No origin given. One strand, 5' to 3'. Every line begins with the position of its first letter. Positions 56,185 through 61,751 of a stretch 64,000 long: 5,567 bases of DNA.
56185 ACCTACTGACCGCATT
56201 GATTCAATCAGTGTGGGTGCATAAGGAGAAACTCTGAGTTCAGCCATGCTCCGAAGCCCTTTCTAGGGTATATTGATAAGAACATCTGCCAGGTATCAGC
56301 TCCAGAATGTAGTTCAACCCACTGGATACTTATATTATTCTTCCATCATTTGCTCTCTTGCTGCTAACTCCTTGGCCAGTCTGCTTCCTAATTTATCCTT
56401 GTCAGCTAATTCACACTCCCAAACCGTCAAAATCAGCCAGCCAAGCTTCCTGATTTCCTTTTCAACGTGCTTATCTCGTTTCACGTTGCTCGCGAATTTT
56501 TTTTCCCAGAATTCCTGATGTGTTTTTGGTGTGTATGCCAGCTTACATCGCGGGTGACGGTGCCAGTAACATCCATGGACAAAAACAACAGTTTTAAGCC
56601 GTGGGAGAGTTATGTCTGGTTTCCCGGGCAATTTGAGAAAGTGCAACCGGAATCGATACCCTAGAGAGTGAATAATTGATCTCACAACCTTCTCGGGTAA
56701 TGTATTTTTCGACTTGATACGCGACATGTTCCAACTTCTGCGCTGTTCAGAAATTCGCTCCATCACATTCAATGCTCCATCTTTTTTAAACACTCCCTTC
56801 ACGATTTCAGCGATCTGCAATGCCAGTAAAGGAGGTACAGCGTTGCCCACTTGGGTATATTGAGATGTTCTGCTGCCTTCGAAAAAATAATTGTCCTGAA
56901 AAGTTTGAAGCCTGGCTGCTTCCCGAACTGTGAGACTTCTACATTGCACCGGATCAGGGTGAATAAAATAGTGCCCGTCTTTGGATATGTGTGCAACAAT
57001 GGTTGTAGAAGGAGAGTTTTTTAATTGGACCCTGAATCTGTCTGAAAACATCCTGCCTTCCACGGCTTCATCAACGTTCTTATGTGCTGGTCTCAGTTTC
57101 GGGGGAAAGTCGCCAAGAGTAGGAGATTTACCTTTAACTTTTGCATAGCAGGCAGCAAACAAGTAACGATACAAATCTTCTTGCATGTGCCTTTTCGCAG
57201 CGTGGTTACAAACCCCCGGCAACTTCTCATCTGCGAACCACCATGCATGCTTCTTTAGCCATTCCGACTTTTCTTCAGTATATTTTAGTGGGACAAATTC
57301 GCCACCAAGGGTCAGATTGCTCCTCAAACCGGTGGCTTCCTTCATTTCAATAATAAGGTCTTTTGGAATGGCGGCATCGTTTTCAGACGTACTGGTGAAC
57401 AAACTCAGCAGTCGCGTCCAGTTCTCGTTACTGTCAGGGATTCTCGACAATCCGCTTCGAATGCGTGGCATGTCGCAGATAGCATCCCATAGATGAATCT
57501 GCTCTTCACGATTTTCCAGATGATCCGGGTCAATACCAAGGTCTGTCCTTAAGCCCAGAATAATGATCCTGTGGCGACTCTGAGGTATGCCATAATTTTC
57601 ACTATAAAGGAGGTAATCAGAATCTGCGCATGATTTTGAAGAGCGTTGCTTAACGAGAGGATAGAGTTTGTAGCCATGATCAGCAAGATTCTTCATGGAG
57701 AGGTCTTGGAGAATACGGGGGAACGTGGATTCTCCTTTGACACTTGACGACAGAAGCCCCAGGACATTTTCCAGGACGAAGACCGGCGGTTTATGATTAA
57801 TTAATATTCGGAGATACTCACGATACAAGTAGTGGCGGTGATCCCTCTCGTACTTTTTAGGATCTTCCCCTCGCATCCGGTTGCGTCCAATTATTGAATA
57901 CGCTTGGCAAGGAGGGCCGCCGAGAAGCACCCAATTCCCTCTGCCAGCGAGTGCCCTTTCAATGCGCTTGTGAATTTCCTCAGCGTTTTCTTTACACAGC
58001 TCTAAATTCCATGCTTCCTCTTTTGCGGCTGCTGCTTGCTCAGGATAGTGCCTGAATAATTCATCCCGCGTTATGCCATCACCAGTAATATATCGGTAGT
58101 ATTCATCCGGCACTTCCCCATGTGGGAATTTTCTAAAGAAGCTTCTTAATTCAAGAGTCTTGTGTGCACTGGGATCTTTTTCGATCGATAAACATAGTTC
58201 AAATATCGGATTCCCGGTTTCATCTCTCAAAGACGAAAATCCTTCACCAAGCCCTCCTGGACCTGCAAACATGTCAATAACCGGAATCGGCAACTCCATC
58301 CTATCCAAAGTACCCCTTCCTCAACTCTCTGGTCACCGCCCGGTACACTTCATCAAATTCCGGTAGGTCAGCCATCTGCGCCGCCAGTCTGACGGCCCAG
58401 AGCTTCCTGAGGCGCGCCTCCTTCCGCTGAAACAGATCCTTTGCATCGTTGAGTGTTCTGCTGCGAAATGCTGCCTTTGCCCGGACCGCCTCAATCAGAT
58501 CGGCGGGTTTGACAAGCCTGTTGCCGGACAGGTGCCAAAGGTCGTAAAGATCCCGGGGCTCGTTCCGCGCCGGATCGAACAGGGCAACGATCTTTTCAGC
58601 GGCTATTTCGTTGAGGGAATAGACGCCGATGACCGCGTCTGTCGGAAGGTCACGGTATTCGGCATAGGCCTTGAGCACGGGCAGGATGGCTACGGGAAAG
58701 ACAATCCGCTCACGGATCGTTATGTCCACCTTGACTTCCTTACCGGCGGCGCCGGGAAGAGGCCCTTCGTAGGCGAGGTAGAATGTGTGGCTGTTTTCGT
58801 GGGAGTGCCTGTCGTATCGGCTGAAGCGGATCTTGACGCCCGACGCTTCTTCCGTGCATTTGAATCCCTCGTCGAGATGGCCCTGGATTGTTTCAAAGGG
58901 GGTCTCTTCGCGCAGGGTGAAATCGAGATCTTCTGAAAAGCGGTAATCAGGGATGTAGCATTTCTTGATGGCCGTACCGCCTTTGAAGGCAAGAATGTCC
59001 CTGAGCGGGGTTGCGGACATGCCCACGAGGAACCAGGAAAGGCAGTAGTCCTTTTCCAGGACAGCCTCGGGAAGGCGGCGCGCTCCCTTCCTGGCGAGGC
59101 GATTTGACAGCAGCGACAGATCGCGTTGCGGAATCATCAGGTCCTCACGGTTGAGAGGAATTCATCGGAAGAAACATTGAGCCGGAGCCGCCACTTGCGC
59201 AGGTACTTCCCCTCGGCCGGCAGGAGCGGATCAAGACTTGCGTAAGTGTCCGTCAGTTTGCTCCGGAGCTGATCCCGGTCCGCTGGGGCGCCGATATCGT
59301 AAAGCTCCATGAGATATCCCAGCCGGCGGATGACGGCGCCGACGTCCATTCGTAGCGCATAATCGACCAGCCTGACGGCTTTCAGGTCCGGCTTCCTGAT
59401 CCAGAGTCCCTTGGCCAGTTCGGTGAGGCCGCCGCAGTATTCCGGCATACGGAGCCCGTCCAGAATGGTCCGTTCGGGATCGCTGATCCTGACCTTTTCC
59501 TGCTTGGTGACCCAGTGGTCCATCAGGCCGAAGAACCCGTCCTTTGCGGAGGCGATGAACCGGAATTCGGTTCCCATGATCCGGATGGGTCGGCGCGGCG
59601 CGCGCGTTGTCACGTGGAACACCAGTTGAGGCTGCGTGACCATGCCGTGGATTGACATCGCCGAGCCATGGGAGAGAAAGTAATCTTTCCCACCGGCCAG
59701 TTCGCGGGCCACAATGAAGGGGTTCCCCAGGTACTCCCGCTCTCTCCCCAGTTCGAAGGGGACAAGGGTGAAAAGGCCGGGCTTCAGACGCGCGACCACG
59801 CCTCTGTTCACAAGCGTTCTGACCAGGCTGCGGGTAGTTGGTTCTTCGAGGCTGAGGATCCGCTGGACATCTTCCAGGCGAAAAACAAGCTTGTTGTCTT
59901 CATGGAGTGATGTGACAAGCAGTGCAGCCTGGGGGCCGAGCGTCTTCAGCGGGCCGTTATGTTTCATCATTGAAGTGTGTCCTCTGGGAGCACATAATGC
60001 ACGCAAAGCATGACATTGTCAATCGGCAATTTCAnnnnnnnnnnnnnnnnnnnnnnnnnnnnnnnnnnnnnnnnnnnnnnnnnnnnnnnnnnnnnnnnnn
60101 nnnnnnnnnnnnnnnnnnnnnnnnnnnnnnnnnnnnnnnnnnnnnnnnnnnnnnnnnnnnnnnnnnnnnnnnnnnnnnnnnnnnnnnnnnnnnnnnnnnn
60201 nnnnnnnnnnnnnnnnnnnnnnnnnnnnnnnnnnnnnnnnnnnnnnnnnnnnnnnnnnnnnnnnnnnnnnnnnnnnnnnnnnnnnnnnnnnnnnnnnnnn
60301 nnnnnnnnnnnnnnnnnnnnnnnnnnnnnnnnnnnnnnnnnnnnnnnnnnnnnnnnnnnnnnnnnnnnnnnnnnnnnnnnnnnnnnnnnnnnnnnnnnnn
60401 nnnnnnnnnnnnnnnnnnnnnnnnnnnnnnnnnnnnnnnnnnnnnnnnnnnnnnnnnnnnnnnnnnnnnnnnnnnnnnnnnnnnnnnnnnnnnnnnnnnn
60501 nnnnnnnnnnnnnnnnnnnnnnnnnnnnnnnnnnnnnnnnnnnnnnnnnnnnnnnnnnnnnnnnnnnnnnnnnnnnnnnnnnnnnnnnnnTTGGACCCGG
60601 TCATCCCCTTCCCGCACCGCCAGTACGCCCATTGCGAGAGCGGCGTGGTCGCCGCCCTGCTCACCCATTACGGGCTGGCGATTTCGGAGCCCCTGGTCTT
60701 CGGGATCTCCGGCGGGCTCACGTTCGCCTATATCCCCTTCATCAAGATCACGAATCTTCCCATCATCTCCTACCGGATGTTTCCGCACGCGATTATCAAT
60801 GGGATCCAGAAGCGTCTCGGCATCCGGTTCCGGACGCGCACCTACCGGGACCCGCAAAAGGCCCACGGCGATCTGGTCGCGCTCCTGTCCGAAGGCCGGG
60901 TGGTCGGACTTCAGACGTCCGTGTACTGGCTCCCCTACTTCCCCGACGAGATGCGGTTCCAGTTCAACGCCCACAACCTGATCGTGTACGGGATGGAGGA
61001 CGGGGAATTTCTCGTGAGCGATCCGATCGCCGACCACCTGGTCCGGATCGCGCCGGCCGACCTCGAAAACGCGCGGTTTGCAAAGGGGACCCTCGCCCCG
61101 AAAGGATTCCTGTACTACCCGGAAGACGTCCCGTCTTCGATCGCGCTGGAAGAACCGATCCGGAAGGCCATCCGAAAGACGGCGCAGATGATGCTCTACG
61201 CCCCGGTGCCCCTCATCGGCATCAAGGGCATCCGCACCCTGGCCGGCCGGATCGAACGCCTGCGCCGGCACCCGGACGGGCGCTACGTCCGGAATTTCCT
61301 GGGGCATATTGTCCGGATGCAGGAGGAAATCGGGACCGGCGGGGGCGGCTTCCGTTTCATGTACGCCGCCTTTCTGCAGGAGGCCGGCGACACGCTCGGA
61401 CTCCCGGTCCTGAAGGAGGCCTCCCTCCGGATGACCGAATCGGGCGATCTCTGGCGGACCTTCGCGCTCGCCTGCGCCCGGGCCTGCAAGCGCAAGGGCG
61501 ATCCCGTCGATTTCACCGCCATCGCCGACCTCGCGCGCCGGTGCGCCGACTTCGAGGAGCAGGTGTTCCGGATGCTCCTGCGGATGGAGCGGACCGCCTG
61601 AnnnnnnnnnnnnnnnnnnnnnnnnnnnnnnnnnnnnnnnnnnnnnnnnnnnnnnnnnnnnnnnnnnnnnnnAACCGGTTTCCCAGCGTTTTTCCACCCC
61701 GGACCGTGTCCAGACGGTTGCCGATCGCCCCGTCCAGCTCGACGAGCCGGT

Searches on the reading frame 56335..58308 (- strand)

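Call 22: search_protein_families(library=pfam, proteins=[window:56335-58308:-], max_evalue=0.001)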
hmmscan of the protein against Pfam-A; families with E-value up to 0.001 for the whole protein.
window:56335-58308:- (657 aa): 2 families
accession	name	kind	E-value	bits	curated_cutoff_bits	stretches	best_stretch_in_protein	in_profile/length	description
PF00145.23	DNA_methylase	-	1.8e-44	153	22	1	106-501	44-320/324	C-5 cytosine-specific DNA methylase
PF03852.21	Vsr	-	1.2e-24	86.4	27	1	520-585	5-70/74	DNA mismatch endonuclease Vsr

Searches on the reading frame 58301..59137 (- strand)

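Call 22: search_protein_families(library=pfam, proteins=[window:58301-59137:-], max_evalue=0.001)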
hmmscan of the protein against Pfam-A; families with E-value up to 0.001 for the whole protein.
window:58301-59137:- (278 aa): 1 family
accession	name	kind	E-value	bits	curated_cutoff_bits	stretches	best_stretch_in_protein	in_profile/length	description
PF08843.17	AbiEii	-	3.4e-38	132.4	22.5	1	35-265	1-236/238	Nucleotidyl transferase AbiEii toxin, Type IV TA system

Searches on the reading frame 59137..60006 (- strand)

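Call 22: search_protein_families(library=pfam, proteins=[window:59137-60006:-], max_evalue=0.001)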
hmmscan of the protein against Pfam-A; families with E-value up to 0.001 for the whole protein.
window:59137-60006:- (289 aa): 2 families
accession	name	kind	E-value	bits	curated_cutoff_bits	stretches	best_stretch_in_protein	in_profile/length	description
PF09407.15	AbiEi_1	-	4.2e-06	27.5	22.2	1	106-235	15-142/142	AbiEi antitoxin C-terminal domain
PF13338.12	AbiEi_4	-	0.00097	19.6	25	0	32-81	4-48/49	Transcriptional regulator, AbiEi antitoxin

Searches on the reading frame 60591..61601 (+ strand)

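Call 22: search_protein_families(library=pfam, proteins=[window:60591-61601:+], max_evalue=0.001)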
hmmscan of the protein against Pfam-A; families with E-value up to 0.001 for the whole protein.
window:60591-61601:+ (336 aa): 2 families
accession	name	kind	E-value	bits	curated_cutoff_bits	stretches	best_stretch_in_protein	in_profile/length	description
PF16169.10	DUF4872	-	1.1e-56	191.8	28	1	157-329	2-173/173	Domain of unknown function (DUF4872)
PF14399.12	BtrH_N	-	8.9e-47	159.1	29.7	1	14-145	1-134/134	Butirosin biosynthesis protein H, N-terminal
